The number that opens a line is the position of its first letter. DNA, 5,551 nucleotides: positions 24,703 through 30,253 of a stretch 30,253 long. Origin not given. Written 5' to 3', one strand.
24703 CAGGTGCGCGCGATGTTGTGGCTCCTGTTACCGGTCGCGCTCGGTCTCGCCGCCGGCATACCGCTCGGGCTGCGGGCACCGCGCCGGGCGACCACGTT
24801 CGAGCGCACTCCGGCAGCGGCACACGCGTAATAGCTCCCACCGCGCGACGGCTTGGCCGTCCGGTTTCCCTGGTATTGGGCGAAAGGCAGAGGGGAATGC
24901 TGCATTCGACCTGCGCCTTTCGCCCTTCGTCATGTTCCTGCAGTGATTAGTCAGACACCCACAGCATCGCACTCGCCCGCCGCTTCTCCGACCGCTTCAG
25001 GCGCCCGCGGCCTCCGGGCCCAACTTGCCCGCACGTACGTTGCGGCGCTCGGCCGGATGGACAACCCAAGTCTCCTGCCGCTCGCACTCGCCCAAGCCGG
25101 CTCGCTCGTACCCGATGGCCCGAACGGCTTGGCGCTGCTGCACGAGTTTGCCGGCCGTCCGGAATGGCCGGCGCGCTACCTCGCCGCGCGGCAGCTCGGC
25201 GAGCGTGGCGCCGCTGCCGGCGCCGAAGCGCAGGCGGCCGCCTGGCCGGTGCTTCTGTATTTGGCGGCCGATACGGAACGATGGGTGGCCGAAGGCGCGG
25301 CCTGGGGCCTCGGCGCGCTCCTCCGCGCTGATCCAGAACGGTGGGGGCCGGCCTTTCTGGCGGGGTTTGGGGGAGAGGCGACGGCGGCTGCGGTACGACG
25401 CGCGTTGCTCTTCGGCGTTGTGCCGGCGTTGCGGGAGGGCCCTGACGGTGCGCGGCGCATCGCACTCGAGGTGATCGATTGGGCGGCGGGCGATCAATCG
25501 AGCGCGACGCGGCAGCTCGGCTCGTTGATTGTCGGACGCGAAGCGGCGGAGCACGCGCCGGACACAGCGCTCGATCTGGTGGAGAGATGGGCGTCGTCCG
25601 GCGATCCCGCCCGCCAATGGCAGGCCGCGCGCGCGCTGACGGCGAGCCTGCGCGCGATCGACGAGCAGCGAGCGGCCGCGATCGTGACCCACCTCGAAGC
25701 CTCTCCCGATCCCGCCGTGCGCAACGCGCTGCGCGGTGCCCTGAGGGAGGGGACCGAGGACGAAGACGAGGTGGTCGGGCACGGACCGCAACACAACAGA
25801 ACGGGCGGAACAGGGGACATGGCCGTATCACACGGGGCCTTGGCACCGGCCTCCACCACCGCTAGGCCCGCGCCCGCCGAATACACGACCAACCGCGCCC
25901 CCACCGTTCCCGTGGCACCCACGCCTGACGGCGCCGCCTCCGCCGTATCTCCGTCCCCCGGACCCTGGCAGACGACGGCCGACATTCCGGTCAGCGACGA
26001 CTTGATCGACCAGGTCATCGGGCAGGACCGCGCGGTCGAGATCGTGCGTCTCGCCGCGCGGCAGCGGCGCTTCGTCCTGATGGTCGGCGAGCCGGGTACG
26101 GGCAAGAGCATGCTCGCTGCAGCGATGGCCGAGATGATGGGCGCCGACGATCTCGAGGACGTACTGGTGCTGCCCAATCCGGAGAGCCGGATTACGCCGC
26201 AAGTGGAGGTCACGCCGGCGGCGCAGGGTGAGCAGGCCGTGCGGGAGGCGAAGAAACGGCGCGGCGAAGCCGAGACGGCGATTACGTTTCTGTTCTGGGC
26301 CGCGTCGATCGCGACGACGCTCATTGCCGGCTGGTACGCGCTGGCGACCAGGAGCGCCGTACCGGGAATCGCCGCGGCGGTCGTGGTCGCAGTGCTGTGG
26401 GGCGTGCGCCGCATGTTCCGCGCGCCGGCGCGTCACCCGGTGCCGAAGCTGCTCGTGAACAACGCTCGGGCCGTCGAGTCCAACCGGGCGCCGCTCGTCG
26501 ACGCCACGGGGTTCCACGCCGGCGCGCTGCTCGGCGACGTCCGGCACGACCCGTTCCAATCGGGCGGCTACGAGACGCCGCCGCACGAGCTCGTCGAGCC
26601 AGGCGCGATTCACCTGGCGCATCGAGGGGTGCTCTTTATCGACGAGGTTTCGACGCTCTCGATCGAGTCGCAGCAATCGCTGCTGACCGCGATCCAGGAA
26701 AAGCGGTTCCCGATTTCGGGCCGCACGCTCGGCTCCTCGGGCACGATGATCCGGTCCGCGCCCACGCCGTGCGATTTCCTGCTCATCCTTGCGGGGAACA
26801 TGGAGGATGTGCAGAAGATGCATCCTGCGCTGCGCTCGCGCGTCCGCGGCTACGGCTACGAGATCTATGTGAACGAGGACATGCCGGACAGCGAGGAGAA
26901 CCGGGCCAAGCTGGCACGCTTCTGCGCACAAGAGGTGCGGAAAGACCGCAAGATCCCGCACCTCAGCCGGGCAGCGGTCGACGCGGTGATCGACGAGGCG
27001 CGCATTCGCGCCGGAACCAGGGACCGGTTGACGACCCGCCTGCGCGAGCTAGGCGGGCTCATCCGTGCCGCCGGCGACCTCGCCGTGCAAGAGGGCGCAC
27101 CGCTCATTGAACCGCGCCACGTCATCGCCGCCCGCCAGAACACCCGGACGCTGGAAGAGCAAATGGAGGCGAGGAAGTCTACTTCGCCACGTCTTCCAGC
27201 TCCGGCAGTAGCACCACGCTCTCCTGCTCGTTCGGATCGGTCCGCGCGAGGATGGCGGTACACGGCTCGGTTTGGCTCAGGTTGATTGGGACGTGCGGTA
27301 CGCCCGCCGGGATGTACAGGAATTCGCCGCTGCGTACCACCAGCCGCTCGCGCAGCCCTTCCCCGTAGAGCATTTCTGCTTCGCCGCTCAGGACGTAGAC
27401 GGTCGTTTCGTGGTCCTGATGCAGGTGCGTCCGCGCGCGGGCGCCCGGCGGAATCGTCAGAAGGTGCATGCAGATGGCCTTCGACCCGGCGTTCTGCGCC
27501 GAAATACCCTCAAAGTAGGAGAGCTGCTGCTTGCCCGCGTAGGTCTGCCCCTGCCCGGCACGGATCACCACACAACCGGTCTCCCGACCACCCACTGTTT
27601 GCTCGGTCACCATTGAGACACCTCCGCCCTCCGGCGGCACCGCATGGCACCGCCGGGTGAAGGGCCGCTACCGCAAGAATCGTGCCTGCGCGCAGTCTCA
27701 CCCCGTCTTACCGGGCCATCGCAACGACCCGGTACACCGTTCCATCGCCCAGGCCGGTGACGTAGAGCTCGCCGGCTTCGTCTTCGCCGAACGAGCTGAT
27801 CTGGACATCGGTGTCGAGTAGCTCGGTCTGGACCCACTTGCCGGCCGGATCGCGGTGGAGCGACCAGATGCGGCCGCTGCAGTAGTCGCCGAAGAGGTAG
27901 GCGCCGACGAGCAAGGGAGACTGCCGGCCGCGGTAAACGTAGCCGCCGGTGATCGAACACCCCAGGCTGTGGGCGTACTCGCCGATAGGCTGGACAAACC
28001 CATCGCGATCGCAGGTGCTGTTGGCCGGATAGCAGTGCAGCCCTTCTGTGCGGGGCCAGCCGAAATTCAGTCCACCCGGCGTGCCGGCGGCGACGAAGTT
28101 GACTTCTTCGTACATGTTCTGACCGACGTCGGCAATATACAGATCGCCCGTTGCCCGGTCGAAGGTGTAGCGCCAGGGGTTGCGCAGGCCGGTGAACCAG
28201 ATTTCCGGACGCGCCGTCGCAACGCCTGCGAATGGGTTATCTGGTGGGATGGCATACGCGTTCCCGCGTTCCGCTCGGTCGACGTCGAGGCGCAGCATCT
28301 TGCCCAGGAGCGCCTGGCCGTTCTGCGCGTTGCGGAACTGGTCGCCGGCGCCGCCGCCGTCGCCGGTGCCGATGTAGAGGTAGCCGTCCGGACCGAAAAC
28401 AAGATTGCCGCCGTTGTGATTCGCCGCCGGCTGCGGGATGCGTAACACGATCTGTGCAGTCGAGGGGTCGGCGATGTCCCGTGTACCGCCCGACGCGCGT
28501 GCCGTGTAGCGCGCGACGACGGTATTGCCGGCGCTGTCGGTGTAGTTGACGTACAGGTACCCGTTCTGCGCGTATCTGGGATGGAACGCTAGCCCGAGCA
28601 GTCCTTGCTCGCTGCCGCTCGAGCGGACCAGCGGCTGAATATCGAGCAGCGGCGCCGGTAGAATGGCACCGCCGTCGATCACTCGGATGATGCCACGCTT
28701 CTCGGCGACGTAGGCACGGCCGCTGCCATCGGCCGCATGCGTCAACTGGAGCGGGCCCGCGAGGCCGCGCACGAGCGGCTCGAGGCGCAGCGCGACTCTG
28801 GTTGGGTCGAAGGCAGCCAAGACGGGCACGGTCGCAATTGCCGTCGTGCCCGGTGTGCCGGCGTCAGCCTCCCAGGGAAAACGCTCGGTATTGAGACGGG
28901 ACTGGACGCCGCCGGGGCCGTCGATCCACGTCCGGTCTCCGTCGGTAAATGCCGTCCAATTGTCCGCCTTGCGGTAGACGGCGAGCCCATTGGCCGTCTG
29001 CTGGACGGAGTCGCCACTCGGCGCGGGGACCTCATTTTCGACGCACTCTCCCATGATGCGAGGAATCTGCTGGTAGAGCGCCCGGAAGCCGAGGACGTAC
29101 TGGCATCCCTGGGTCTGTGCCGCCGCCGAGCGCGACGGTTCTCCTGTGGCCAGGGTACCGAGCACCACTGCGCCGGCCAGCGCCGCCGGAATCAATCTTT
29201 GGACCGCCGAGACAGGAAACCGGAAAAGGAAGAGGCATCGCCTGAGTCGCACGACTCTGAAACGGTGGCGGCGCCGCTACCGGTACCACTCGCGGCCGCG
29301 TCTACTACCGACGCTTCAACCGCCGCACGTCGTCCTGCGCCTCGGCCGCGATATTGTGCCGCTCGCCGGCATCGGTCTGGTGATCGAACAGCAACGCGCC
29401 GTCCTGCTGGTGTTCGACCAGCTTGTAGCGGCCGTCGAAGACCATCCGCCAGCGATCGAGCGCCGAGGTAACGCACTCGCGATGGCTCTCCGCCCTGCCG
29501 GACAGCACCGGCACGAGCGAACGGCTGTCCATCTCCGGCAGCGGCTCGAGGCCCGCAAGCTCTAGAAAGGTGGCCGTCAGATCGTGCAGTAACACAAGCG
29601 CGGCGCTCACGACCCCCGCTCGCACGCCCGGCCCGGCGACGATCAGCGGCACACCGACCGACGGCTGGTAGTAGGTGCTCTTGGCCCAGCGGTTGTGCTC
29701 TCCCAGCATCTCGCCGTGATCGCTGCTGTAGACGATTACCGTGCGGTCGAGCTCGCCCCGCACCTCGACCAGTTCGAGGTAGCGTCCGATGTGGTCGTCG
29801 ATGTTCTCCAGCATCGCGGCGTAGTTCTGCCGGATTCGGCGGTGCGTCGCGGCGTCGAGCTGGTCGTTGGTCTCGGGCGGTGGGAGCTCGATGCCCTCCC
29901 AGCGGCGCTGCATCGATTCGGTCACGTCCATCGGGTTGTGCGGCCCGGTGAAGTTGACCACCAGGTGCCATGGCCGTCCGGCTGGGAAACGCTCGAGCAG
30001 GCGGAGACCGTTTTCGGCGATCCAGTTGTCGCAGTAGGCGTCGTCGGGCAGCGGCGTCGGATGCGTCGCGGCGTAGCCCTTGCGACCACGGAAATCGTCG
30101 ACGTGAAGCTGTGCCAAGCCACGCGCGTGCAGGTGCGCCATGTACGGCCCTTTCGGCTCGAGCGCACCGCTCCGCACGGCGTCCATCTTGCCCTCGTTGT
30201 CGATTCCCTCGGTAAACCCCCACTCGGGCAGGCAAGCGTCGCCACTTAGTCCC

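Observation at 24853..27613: HEAT-like repeat domain fused to an archaeal-type membrane-inserted LonB AAA+ module with no protease domain; 3' end overlaps the convergent cupin gene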

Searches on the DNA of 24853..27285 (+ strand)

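Call 37: search_rna_families(sources=[L010, L011, L012, L014, L033, L044, L045], threshold=gathering)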
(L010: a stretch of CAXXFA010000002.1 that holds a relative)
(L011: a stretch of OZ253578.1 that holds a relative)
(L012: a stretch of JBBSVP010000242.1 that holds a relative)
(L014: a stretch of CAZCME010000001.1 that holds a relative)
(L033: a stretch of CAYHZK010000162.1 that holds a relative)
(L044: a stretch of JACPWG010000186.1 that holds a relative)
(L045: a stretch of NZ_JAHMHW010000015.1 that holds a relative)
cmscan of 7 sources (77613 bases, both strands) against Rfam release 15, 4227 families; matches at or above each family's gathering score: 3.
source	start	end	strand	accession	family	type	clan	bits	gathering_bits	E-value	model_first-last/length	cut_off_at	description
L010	8051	8270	+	RF00230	T-box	Cis-reg; leader;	-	111.1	93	1.3e-23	1-219/219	no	T-box leader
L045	3843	4050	+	RF00174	Cobalamin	Cis-reg; riboswitch;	CL00101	107.1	31.5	9.4e-26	1-189/189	no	Cobalamin riboswitch aptamer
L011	8034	8253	+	RF00230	T-box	Cis-reg; leader;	-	105.6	93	3.3e-22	1-219/219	no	T-box leader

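Call 65: search_rna_families(sources=[L089, L090, L091], threshold=gathering)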
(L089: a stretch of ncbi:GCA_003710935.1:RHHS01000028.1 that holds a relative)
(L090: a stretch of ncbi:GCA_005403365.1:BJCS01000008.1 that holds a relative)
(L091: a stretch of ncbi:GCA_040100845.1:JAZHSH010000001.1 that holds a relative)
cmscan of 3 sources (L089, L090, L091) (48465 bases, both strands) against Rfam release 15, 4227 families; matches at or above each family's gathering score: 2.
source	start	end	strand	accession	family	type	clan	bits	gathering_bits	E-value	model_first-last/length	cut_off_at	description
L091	5454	5657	+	RF00174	Cobalamin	Cis-reg; riboswitch;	CL00101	114.6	31.5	4.1e-28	1-189/189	no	Cobalamin riboswitch aptamer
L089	5451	5657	+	RF00174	Cobalamin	Cis-reg; riboswitch;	CL00101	100.9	31.5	3.4e-24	1-189/189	no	Cobalamin riboswitch aptamer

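Call 73: search_rna_families(sources=[L092, L093], threshold=gathering)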
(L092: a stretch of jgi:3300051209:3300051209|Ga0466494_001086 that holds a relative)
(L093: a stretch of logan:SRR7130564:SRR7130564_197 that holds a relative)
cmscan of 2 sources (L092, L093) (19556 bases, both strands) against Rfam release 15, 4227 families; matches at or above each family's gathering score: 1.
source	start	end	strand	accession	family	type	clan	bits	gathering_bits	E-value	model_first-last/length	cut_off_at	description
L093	1118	1325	+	RF00174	Cobalamin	Cis-reg; riboswitch;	CL00101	103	31.5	3.4e-25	1-189/189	no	Cobalamin riboswitch aptamer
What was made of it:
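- Co-expression from the same riboswitch-controlled operon means the remover would be made exactly when the transporter is needed (calls 37, 65, 73).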

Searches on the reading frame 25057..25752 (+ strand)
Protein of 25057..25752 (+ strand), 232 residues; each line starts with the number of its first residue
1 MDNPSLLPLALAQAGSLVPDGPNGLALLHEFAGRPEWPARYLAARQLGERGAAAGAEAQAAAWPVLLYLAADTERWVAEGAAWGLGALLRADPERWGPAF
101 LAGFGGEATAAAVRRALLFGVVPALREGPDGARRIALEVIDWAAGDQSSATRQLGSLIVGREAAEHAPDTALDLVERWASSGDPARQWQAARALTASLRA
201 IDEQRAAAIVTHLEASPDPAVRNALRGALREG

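Call 28: predict_structure(alignment_id=A1)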
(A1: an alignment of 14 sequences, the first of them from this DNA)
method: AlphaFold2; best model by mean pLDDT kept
length: 232 residues; sequences in the alignment: 14
mean_pLDDT: 96.5   pTM: 0.90
mean pLDDT of the five models: 96.5, 95.6, 95.4, 95.2, 95.1
residues with pLDDT >= 90: 222; 70-90: 9; 50-70: 1; < 50: 0
segments of 3 or more residues with pLDDT < 50: none
pLDDT, mean of each block of 10 residues (from residue 1): 84 95 98 97 98 98 98 97 98 98 93 97 96 98 95 97 97 98 98 98 98 98 98 86
secondary structure, 60 per line:
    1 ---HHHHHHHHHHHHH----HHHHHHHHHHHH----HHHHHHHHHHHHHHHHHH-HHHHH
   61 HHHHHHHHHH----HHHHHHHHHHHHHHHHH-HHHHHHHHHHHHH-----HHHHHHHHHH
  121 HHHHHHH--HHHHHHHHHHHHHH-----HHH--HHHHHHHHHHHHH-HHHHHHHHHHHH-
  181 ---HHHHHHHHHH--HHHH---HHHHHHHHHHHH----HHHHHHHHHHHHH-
elements in order: H4-16 H21-32 H37-54 H56-70 H75-91 H93-105 H111-127 H130-143 H154-166 H168-179 H184-193 H196-199 H203-214 H219-231
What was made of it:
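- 25009..25752 (+): N-terminal HEAT-like repeat (AlkD-like) alpha-solenoid domain. Likely a cytoplasmic docking/adaptor domain. AF2 pLDDT 96.5 with 14 helices (call 28).
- Checked: The AF2 model has pLDDT 96.5 (call 28).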

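Call 31: fold_search(model_id=the predicted structure, library=pdb)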
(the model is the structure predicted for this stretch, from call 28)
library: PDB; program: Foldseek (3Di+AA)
matches with E <= 10: 1279; with E <= 0.001: 28
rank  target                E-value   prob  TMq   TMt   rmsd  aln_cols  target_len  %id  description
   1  5mfe_A                4.5e-05  1.00  0.38  0.33  11.6       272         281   16  Designed armadillo repeat protein YIIIM5AII in complex with (RR)4 peptide (released 2017-09-13)
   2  5mfh_A                9.0e-05  1.00  0.38  0.33  11.7       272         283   16  Designed armadillo repeat protein YIIIM5AII in complex with peptide (RR)5 (released 2017-09-13)
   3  5mfm_F                1.3e-04  1.00  0.37  0.28  10.1       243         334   16  Designed armadillo repeat protein peptide fusion YIIIM6AII_GS11_(KR)5 (released 2017-09-13)
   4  5mfd_J                1.5e-04  1.00  0.38  0.30  11.7       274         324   17  Designed armadillo repeat protein YIIIM''6AII in complex with pD_(KR)5 (released 2017-07-19)
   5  8twe_A                2.6e-04  1.00  0.53  0.36   6.3       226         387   17  Cryo-EM structure of the PP2A:B55-FAM122A complex, B55 body (released 2023-11-01)
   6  4rv1_D                3.0e-04  1.00  0.36  0.23  11.3       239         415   19  Crystal Structure of Engineered Protein. Northeast Structural Genomics Consortium (NESG) Target OR497. (released 2014-12-10)
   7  5mfm_A                3.2e-04  1.00  0.37  0.28  10.1       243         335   16  Designed armadillo repeat protein peptide fusion YIIIM6AII_GS11_(KR)5 (released 2017-09-13)
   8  5mfc_A                3.4e-04  1.00  0.36  0.31  12.0       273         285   16  Designed armadillo repeat protein YIIIM5AII in complex with (KR)4-GFP (released 2017-07-19)
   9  8uwb_D                3.9e-04  1.00  0.49  0.24   7.2       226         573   15  Crystal structure of PP2A PPP2R1A-PPP2CA-PPP2R5E phosphatase. (released 2024-04-17)
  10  5mfc_C                4.0e-04  1.00  0.36  0.31  12.0       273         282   15  Designed armadillo repeat protein YIIIM5AII in complex with (KR)4-GFP (released 2017-07-19)
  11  8u89_A                4.4e-04  1.00  0.53  0.26   6.5       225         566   16  The structure of the PP2A-B56Delta holoenzyme mutant - E197K (released 2024-01-10)
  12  5mfe_B                4.8e-04  1.00  0.37  0.32  11.5       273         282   14  Designed armadillo repeat protein YIIIM5AII in complex with (RR)4 peptide (released 2017-09-13)
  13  9mf5_A                5.0e-04  1.00  0.54  0.26   6.1       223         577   17  CryoEM structure of the Protein Phosphatase 2A (Abeta-B56gamma-Calpha) holoenzyme complex (released 2025-07-09)
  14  5mfn_B                5.0e-04  1.00  0.36  0.32   9.6       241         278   16  Designed armadillo repeat protein YIIIM5AII (released 2017-09-13)
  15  4rv1_A                5.2e-04  1.00  0.41  0.26  10.5       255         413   19  Crystal Structure of Engineered Protein. Northeast Structural Genomics Consortium (NESG) Target OR497. (released 2014-12-10)
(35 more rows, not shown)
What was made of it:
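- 25009..25752 (+): Foldseek: ARM/PP2A-A HEAT (call 31).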

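Call 32: search_protein_representatives(alignment_id=A1)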
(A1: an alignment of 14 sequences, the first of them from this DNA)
Query: 14 sequences, 228 profile positions. Proteins with E-value up to 0.001 (for the whole library): 3170; up to 1e-10: 402; up to 1e-30: 25. The best 150 are listed.
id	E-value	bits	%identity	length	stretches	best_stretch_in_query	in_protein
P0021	2.4e-68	246.5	-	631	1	1-218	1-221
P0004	1.6e-67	243.8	-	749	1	3-227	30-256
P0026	1.4e-65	237.4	-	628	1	4-215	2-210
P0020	1.3e-60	221.1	-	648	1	1-227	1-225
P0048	4.1e-57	209.7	-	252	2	3-122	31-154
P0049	1.2e-56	208.2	-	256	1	5-227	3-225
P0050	5.5e-53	196.2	-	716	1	1-227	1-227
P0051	1.8e-52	194.5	-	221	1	1-213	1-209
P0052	4.4e-51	190.0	-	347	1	4-212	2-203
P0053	6.8e-49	182.8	-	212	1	9-210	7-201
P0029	3.8e-45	170.6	-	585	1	7-191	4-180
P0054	6.2e-45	169.9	-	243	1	5-227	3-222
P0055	1.1e-43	165.7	-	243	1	4-226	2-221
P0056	8.1e-40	153.1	-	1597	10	56-148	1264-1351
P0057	1.4e-35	139.3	-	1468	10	42-151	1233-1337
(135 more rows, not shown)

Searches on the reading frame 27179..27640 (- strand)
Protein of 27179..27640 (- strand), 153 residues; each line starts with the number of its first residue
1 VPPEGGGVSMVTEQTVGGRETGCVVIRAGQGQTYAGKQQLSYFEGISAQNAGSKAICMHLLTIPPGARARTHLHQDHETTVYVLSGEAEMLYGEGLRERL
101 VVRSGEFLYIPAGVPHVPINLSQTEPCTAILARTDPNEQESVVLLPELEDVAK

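Call 3: search_protein_families(library=pfam, proteins=[window:27179-27640:-], max_evalue=0.1)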
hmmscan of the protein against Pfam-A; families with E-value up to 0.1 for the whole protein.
window:27179-27640:- (153 aa): 7 families
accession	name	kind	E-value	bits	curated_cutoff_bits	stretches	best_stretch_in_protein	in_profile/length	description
PF07883.17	Cupin_2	-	8.3e-15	54.7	27.2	1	60-130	2-67/70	Cupin domain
PF00190.28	Cupin_1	-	7.1e-08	32.6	22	1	57-144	34-125/151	Cupin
PF02041.22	Auxin_BP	-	0.0006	20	21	1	32-121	20-107/167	Auxin binding protein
PF12973.13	Cupin_7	-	0.0015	18.8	27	1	59-123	36-92/105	ChrR Cupin-like domain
PF06052.18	3-HAO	-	0.0025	17.9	25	1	66-124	41-101/151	3-hydroxyanthranilic acid dioxygenase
PF05899.18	Cupin_3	-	0.014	15.5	23.5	1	77-114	25-60/74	EutQ-like cupin domain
PF02678.22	Pirin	-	0.026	15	26.1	1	63-125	39-99/108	Pirin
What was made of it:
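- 27179..27640 (-): Cupin_2 gene. It is a convergent neighbour and is not conserved next to orthologues, so it is not part of the system. Pfam Cupin_2 at 8.3e-15 (call 3).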

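Call 4: search_protein_families(library=ncbifam, proteins=[window:27179-27640:-], max_evalue=0.1)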
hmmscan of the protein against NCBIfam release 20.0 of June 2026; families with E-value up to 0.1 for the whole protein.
window:27179-27640:- (153 aa): 6 families
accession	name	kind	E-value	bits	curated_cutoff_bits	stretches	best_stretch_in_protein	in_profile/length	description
TIGR03037.1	anthran_nbaC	equivalog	7.2e-06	26.1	145.95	1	61-142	31-113/159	3-hydroxyanthranilate 3,4-dioxygenase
TIGR03214.2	ura-cupin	equivalog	5.8e-05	22.7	200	1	53-121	44-112/249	(S)-ureidoglycine aminohydrolase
NF009763.0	PRK13264.1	equivalog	0.00017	21.6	220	1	60-131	37-109/178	3-hydroxyanthranilate 3,4-dioxygenase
NF049940.1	MandnitrLy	equivalog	0.015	15.2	140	1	49-116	28-92/130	(R)-mandelonitrile lyase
TIGR03404.1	bicupin_oxalic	subfamily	0.025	13.7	254.2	1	53-124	242-315/367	bicupin, oxalate decarboxylase family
TIGR02451.1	anti_sig_ChrR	subfamily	0.063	13.1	124.5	1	54-134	126-197/216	ChrR family anti-sigma-E factor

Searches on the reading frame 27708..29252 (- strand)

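Call 68: search_protein_families(library=pfam, proteins=[window:27708-29252:-], max_evalue=0.00001)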
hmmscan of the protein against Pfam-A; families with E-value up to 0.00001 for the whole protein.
window:27708-29252:- (514 aa): 1 family
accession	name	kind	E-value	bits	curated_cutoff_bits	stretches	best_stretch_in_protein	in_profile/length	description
PF07995.17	GSDH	-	2.4e-44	152.4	25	1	166-500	3-323/332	Glucose / Sorbosone dehydrogenase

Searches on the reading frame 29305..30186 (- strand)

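Call 68: search_protein_families(library=pfam, proteins=[window:29305-30186:-], max_evalue=0.00001)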
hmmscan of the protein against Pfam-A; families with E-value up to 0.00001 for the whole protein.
window:29305-30186:- (293 aa): 2 families
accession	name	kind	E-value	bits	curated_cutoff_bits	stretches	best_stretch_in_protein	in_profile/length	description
PF00884.28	Sulfatase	-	1.2e-23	84.4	25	1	31-212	118-300/301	Sulfatase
PF16347.10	SGSH_C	-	1.8e-12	48.1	29.3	1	162-284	1-136/154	N-sulphoglucosamine sulphohydrolase, C-terminal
